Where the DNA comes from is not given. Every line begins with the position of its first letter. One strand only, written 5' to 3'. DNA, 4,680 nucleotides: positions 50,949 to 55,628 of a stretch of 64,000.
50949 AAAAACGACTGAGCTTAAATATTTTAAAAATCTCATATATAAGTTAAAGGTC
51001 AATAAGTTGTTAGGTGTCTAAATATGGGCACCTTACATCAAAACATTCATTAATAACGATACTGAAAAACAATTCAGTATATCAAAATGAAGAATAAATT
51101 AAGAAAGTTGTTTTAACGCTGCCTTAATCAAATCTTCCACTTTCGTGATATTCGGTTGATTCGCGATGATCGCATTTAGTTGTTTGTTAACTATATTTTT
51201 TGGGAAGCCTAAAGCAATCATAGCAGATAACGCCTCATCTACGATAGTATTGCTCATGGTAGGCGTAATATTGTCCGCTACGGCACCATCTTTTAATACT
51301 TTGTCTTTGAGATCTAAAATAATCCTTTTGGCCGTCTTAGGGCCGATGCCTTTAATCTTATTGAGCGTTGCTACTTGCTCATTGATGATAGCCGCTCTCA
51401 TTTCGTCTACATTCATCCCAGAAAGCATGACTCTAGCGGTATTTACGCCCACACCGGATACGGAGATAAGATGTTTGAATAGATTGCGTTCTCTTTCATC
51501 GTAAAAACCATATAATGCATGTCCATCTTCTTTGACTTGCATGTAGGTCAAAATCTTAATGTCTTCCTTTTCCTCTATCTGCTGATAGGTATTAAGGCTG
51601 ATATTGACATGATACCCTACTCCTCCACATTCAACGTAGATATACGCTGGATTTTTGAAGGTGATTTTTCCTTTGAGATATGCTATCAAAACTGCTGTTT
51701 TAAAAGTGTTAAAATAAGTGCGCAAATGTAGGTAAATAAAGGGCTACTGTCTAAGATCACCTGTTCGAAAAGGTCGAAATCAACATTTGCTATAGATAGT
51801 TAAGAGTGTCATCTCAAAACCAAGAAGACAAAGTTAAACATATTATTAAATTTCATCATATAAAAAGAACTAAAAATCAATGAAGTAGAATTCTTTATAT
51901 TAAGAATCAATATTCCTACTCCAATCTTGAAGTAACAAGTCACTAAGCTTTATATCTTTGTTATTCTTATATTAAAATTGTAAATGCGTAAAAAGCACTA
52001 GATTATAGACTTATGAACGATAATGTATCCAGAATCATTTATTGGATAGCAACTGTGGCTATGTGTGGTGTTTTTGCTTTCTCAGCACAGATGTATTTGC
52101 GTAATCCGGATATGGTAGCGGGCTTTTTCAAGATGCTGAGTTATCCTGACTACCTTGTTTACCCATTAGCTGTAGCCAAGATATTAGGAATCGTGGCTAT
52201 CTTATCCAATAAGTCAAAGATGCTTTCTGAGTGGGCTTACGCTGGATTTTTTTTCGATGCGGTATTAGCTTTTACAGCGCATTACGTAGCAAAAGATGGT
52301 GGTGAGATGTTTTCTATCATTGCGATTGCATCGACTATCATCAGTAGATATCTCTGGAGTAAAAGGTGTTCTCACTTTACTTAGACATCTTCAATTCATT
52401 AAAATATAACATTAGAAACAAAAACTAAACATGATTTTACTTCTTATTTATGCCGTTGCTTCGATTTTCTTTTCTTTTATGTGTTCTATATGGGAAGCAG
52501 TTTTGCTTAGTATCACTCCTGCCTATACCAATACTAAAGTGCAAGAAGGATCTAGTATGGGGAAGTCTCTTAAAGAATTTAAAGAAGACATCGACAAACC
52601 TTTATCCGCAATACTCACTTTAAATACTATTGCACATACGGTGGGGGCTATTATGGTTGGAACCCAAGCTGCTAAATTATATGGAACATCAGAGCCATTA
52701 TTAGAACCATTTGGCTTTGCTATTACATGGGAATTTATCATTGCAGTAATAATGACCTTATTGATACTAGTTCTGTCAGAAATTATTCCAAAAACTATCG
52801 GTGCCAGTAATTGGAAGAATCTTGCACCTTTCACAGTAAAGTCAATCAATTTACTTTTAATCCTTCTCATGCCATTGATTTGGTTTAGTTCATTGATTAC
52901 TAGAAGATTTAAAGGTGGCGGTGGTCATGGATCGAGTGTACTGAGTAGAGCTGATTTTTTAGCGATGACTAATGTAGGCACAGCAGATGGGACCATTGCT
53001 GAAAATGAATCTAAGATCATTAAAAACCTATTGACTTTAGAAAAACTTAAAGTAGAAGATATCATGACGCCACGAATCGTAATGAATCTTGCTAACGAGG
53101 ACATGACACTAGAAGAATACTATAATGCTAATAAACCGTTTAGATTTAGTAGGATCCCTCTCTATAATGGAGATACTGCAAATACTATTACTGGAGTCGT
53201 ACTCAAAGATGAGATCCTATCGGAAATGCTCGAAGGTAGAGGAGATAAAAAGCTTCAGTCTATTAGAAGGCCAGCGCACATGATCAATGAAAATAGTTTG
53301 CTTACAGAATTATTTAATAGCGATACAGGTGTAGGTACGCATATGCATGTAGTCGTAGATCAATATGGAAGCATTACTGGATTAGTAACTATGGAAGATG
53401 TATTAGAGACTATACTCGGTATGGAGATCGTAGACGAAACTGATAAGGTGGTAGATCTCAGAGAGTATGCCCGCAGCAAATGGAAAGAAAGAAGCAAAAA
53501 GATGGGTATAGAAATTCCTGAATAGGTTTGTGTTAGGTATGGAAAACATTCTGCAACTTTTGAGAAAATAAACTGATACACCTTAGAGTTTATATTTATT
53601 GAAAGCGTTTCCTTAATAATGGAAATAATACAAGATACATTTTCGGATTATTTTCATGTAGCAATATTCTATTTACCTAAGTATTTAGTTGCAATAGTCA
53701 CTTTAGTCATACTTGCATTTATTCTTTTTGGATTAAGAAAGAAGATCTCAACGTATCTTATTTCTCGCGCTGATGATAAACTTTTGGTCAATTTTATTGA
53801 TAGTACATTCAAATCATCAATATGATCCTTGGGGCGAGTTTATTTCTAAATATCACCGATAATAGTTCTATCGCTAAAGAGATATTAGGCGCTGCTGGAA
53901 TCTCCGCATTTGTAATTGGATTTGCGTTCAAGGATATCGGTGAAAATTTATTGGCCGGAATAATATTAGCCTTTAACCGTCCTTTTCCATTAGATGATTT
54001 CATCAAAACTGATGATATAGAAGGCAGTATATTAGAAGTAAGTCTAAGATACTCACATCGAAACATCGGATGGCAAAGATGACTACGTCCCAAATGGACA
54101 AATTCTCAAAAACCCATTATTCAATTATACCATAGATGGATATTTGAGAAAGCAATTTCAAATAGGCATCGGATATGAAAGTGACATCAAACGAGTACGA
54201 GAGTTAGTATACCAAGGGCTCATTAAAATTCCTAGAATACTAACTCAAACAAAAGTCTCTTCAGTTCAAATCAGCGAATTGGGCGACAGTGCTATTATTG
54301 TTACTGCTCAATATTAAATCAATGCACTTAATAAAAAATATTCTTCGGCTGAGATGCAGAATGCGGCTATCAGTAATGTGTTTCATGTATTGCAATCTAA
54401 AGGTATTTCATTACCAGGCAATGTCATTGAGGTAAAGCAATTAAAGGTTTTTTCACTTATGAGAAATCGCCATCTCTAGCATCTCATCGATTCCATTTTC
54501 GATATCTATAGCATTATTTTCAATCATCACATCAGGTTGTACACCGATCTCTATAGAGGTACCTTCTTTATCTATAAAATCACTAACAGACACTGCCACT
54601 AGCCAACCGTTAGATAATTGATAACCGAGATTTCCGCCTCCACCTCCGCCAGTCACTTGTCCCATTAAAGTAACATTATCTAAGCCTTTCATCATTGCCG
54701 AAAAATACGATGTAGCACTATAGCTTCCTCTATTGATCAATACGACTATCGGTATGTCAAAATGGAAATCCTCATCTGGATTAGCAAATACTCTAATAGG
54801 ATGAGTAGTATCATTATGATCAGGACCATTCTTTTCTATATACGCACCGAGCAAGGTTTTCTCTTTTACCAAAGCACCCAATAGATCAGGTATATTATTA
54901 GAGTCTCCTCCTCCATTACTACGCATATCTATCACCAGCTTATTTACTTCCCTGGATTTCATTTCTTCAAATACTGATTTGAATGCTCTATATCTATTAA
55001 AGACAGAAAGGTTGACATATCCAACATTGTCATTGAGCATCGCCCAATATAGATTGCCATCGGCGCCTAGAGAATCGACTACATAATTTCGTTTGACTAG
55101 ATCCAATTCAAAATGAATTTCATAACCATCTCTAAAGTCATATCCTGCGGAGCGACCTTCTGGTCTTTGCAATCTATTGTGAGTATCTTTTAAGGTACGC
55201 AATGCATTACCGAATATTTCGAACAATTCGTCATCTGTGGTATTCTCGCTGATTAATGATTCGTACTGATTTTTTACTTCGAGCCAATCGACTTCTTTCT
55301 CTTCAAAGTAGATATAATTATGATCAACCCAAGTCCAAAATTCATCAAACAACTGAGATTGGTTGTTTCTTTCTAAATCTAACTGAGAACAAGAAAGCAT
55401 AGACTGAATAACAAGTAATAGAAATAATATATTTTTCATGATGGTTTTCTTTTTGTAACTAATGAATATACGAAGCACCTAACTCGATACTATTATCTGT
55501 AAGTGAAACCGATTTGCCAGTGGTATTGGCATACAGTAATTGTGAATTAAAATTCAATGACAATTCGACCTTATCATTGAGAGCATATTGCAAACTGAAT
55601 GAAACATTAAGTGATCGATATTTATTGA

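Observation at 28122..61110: Four tandem arrays of ~90-bp hairpin units form one family: arms covary between loci and every array ends on the stop codon of a minus-strand gene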

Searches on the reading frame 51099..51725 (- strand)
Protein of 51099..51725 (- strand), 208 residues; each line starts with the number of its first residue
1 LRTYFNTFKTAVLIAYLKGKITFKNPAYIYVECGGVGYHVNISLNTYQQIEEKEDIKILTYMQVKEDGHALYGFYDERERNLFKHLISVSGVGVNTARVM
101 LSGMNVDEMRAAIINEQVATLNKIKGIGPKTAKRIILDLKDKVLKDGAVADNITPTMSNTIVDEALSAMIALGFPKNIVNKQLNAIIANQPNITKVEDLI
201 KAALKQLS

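Call 80: search_protein_families(library=pfam, proteins=[window:51099-51725:-], max_evalue=0.00001)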
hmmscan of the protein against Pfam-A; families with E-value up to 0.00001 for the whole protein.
window:51099-51725:- (208 aa): 4 families
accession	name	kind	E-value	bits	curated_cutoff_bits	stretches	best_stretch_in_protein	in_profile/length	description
PF01330.27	RuvA_N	-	2.4e-22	79.2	23.6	1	14-73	2-61/61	RuvA N terminal domain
PF14520.12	HHH_5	-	2.2e-15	57.3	27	1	83-141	1-57/57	Helix-hairpin-helix domain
PF07499.19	RuvA_C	-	2.2e-09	38.1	24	1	162-208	3-47/47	RuvA, C-terminal domain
PF00633.29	HHH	-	3.1e-06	27.2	24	0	113-136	5-28/30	Helix-hairpin-helix motif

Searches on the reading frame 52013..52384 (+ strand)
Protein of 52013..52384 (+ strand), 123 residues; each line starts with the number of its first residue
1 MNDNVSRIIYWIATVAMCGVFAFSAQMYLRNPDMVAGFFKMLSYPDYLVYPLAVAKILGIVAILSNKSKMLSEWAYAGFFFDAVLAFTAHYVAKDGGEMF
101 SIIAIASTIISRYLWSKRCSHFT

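Call 80: search_protein_families(library=pfam, proteins=[window:52013-52384:+], max_evalue=0.00001)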
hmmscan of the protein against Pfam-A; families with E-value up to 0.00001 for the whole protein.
window:52013-52384:+ (123 aa): 1 family
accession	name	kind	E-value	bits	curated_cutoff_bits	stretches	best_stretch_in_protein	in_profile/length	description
PF13564.11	DoxX_2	-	1.5e-13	51.2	26.3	1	12-100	1-91/103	DoxX-like family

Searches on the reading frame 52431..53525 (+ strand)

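Call 80: search_protein_families(library=pfam, proteins=[window:52431-53525:+], max_evalue=0.00001)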
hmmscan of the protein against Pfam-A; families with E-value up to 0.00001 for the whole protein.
window:52431-53525:+ (364 aa): 2 families
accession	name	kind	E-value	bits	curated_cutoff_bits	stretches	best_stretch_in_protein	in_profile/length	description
PF01595.25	CNNM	-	6e-28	98.2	28.4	1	8-193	3-181/181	Cyclin M transmembrane N-terminal domain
PF00571.33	CBS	-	2.6e-06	28.1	24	0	280-329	7-56/57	CBS domain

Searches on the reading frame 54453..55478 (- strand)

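Call 80: search_protein_families(library=pfam, proteins=[window:54453-55478:-], max_evalue=0.00001)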
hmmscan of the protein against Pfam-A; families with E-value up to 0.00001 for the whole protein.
window:54453-55478:- (341 aa): 2 families
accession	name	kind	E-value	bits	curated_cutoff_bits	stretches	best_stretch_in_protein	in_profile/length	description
PF03572.23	Peptidase_S41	-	6.5e-33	114.1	24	1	151-317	1-163/165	Peptidase family S41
PF14684.11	Tricorn_C1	-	3.4e-10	40.1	24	1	41-92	6-57/59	Tricorn protease C1 domain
